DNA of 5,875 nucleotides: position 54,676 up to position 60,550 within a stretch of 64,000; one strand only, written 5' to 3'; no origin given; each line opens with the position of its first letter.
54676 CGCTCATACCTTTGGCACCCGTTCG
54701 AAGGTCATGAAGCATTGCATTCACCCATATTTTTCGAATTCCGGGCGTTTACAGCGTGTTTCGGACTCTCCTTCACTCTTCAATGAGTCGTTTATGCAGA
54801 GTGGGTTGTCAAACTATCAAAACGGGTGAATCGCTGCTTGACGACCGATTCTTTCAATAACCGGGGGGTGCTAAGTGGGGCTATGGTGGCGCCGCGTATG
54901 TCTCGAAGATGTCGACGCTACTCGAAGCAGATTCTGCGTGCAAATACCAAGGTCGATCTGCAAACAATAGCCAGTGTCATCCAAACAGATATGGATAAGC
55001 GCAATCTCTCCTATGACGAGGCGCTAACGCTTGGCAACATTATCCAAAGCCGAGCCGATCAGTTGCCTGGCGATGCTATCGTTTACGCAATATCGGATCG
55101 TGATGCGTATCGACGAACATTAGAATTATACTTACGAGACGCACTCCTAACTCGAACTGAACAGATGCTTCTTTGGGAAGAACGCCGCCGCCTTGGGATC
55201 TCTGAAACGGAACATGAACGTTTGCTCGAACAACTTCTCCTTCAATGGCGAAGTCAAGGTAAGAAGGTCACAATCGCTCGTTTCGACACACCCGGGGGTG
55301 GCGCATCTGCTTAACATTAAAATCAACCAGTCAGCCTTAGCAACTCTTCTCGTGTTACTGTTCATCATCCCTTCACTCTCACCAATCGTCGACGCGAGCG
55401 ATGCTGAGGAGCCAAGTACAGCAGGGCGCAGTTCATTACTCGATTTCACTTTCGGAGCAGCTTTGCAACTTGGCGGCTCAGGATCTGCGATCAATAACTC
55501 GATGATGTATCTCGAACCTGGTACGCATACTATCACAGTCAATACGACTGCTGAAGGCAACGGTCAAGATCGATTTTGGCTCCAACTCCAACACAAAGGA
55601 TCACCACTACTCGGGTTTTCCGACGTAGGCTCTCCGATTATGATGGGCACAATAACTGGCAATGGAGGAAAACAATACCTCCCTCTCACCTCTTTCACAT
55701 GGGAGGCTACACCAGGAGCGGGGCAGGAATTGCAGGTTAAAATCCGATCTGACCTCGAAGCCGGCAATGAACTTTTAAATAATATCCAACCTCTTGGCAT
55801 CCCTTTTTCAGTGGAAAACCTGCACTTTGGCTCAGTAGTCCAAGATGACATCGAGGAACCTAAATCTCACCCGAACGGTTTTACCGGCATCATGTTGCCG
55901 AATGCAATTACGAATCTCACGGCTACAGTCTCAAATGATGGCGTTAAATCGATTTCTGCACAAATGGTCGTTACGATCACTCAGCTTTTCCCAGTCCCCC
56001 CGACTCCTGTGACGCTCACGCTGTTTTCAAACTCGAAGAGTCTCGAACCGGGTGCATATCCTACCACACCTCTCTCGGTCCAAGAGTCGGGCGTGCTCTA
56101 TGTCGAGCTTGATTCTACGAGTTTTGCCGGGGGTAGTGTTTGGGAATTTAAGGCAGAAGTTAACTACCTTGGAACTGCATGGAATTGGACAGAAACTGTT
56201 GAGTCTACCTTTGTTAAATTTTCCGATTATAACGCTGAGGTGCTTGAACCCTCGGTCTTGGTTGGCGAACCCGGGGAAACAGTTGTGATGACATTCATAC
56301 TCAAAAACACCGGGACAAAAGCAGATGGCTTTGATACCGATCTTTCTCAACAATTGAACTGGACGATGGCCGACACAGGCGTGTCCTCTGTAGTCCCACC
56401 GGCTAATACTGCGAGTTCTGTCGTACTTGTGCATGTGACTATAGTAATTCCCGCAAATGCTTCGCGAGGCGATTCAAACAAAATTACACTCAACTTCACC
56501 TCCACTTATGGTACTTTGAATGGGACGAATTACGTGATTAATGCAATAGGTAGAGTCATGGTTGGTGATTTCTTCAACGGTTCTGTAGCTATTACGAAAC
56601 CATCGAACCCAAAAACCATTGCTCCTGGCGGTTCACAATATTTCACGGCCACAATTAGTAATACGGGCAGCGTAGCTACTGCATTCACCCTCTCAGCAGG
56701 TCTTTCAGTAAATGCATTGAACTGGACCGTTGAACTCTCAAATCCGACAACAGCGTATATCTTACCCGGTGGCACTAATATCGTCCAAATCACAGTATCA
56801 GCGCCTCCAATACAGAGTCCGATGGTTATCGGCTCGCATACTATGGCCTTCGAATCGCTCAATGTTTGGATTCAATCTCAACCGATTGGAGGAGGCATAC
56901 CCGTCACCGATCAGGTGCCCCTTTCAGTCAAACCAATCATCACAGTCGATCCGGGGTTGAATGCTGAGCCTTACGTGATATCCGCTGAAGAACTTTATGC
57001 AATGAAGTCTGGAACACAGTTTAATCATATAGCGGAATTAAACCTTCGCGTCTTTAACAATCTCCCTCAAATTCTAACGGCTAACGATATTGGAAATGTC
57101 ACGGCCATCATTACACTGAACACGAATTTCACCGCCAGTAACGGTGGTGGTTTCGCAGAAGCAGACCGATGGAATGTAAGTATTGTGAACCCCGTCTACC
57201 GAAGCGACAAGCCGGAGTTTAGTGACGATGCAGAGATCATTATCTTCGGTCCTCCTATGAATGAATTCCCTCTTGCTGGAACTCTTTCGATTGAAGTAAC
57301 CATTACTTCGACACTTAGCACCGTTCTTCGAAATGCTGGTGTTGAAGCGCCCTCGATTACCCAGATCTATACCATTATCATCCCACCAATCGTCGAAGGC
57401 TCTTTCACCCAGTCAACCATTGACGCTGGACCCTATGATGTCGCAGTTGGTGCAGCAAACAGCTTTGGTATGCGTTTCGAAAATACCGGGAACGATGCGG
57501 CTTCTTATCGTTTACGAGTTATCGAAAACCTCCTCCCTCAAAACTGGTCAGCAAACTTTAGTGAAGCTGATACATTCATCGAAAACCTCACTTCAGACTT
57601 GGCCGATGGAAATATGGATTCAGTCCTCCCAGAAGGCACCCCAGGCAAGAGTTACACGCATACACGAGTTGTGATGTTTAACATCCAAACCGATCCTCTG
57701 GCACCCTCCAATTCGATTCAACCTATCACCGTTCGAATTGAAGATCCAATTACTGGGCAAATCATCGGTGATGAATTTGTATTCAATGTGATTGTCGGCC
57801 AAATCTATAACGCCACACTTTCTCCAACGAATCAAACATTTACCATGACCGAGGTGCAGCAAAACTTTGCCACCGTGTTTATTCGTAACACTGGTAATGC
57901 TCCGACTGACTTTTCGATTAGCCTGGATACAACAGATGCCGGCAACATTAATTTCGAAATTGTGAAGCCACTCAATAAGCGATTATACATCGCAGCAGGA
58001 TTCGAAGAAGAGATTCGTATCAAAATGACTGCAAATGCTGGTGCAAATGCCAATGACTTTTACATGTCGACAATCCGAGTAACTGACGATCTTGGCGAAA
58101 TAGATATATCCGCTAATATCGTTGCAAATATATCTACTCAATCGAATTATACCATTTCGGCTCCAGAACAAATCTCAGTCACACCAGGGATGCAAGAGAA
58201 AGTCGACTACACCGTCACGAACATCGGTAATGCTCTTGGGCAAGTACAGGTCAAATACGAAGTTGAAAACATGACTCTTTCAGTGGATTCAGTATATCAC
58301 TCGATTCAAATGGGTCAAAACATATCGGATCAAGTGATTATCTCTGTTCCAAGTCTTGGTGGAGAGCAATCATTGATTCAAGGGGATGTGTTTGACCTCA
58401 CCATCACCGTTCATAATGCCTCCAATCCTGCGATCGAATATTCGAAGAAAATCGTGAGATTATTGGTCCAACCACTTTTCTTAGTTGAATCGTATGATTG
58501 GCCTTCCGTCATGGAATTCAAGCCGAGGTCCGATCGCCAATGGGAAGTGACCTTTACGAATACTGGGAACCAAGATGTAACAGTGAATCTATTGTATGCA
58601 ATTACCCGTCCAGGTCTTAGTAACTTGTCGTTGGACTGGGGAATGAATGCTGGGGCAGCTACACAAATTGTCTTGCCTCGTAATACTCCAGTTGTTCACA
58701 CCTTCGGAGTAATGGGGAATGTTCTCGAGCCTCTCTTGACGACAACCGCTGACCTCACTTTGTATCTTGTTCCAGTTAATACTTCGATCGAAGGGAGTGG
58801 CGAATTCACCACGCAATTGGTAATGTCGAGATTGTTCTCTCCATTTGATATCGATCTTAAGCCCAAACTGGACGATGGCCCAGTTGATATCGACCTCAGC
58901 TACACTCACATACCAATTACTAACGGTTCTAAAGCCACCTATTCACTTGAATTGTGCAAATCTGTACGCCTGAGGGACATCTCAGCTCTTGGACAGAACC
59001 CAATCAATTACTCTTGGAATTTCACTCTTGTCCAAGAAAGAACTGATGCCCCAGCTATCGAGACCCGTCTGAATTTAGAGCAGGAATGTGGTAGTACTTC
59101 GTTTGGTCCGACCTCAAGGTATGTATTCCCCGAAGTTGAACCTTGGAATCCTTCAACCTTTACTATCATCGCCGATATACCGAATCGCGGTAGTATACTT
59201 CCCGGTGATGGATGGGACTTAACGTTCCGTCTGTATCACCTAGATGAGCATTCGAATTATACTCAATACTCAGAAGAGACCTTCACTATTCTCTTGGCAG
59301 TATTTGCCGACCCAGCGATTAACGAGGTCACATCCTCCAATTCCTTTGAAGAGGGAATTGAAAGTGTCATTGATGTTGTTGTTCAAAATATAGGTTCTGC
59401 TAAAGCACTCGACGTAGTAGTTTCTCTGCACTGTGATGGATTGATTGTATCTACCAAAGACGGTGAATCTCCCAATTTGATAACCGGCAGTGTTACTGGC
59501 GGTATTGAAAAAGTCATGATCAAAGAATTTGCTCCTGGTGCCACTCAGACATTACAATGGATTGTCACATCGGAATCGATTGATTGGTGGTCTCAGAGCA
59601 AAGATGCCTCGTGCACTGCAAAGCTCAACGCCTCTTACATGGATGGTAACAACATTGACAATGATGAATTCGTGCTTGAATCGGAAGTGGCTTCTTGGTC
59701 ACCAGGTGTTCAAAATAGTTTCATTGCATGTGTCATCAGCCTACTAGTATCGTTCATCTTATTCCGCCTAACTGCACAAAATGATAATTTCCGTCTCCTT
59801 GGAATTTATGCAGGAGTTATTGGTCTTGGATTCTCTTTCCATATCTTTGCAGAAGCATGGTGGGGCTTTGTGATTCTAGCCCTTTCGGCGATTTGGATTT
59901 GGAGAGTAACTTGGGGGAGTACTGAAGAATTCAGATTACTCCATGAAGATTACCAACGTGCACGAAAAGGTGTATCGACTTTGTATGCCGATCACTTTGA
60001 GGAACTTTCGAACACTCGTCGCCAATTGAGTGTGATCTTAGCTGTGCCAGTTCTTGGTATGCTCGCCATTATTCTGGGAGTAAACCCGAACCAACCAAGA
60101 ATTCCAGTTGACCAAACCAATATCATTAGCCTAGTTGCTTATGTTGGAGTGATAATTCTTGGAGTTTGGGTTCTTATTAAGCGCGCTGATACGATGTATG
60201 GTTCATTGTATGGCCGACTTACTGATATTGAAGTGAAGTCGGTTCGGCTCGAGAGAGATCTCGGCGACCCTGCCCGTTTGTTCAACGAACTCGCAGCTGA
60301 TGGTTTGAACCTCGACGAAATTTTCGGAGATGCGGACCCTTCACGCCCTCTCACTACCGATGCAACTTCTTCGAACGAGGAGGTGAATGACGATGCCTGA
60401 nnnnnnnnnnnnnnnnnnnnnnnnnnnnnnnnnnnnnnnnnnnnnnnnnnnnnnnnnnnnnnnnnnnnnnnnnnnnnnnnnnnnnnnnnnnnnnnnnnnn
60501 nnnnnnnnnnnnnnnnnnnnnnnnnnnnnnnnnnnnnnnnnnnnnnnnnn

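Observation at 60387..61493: Cytoplasmic Pro-rich coiled-coil protein encoded between a giant surface-protein gene and the archaellin genes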

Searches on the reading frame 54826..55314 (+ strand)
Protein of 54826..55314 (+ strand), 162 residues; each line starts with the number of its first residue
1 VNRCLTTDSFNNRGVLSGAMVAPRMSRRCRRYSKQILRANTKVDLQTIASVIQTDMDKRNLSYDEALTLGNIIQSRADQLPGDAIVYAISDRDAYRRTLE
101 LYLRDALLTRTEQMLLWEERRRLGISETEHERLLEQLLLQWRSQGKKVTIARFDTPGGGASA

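Call 6: search_protein_families(library=ncbifam, proteins=[window:54826-55314:+], max_evalue=1)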
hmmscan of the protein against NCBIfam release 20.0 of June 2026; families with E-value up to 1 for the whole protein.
window:54826-55314:+ (162 aa): 1 family
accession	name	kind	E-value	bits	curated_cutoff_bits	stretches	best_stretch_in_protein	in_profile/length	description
NF053562.1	Rkd3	equivalog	0.085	12.9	90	1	116-148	4-35/56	arcadin-3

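Call 45: search_protein_families(library=pfam, proteins=[window:54898-55314:+], max_evalue=1)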
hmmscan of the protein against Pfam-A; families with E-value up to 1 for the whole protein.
window:54898-55314:+ (138 aa): 1 family
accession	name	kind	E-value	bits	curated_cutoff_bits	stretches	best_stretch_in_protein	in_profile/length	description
PF04447.17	dATP-dGTP_PPHyd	-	0.19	12.4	23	1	89-110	46-67/97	dATP/dGTP pyrophosphohydrolase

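Call 65: search_solved_structures(query=A6, max_evalue=10)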
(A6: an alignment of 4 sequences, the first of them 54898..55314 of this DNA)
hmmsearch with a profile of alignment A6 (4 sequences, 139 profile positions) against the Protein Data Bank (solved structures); distinct sequences matched with E-value up to 10: 8.
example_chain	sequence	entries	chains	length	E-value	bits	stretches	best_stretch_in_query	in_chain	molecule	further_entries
1xs8_A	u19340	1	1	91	0.023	17.9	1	89-130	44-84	UPF0269 protein yggX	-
1yhd_A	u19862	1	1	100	0.024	17.9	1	90-130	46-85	UPF0269 protein yggX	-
6akl_A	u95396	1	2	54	0.027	17.7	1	92-130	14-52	Suppressor of IKBKE 1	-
6akk_A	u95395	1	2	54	0.028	17.7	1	92-130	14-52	Suppressor of IKBKE 1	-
4bm5_A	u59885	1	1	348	0.19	15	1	71-113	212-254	SIMILAR TO CHLOROPLAST INNER MEMBRANE PROTEIN TIC110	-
8gxf_B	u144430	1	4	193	0.27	14.5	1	17-82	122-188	GCN5 family acetyltransferase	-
7y0i_A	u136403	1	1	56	0.52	13.6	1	70-114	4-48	Histone-lysine N-methyltransferase ASH1L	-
4h32_B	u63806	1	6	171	2.2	11.5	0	15-61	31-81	Hemagglutinin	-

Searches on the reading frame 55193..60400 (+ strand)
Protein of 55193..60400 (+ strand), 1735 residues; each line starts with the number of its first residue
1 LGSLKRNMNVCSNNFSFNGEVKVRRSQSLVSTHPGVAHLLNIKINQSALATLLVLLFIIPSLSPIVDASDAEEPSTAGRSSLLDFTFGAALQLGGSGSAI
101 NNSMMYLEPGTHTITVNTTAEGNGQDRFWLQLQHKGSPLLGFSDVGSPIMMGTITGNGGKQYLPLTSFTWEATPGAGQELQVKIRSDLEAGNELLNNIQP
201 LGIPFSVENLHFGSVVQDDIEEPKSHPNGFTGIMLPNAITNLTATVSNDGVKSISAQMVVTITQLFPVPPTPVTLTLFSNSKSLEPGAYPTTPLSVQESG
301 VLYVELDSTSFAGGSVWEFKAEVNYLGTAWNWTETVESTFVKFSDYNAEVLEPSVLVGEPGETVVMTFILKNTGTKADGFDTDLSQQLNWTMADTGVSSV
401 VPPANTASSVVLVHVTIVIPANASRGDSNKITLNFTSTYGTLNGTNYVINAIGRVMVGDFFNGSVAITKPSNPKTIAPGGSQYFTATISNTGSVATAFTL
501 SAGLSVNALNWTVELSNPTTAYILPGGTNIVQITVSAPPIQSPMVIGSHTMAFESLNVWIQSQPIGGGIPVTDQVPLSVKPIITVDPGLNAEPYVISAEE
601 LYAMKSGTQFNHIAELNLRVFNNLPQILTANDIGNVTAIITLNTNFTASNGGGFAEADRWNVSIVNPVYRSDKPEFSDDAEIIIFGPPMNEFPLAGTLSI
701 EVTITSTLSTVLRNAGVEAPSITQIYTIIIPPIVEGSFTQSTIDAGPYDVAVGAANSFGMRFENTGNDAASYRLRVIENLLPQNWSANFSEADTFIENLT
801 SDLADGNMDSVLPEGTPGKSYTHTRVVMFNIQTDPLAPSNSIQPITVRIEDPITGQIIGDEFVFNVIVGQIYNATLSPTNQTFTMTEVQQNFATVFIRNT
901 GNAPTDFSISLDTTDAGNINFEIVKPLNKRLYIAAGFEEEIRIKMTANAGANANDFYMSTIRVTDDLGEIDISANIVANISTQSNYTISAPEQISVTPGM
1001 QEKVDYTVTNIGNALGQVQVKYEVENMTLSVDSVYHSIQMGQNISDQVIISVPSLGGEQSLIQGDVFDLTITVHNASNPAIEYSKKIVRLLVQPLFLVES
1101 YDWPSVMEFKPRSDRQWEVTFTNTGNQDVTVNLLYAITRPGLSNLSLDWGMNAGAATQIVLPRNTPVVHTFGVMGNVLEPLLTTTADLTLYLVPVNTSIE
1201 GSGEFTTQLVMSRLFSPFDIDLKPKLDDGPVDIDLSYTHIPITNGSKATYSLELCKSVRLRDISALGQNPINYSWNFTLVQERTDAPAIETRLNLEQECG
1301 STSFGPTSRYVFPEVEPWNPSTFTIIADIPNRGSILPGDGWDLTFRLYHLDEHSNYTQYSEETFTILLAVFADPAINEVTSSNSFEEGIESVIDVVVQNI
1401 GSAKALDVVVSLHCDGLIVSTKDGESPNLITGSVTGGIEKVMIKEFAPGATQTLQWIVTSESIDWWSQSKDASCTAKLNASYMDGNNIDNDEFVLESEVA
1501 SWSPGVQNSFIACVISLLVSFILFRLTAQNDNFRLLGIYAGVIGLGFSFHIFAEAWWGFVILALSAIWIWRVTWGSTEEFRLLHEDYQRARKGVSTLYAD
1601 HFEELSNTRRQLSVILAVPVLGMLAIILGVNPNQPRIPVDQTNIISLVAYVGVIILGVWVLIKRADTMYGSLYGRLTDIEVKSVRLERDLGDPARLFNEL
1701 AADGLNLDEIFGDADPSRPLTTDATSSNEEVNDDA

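Call 4: search_protein_families(library=pfam, proteins=[window:55193-60400:+], max_evalue=1)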
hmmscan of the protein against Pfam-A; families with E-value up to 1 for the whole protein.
window:55193-60400:+ (1735 aa): 5 families
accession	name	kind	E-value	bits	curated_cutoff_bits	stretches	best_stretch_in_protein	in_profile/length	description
PF22067.2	Cep192_D3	-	0.011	16.3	27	0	888-950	16-72/99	Cep192 domain 3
PF07705.17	CARDB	-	0.015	15.9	22.7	0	1380-1422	10-52/101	CARDB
PF25093.1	DUF7807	-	0.1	12.7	27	1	1613-1672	39-99/170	Family of unknown function (DUF7807)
PF06280.18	fn3_5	-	0.12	13.6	27.6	0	361-428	7-75/112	Fn3-like domain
PF10633.15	NPCBM_assoc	-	0.54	10.9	24.4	0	359-429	2-69/78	NPCBM-associated, NEW3 domain of alpha-galactosidase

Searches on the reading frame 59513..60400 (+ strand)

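Call 66: search_protein_families(library=ncbifam, proteins=[window:59513-60400:+], max_evalue=1)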
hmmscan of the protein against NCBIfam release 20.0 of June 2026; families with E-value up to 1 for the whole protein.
window:59513-60400:+ (295 aa): 2 families
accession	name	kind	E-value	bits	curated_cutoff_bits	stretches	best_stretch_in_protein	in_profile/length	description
TIGR04402.2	mob_CxxC_CxxC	subfamily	0.41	10.9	70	1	153-230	13-88/180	mobilome CxxCx(11)CxxC protein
TIGR01606.1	holin_BlyA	equivalog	0.5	10.4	52.85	0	199-223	13-37/63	BlyA family holin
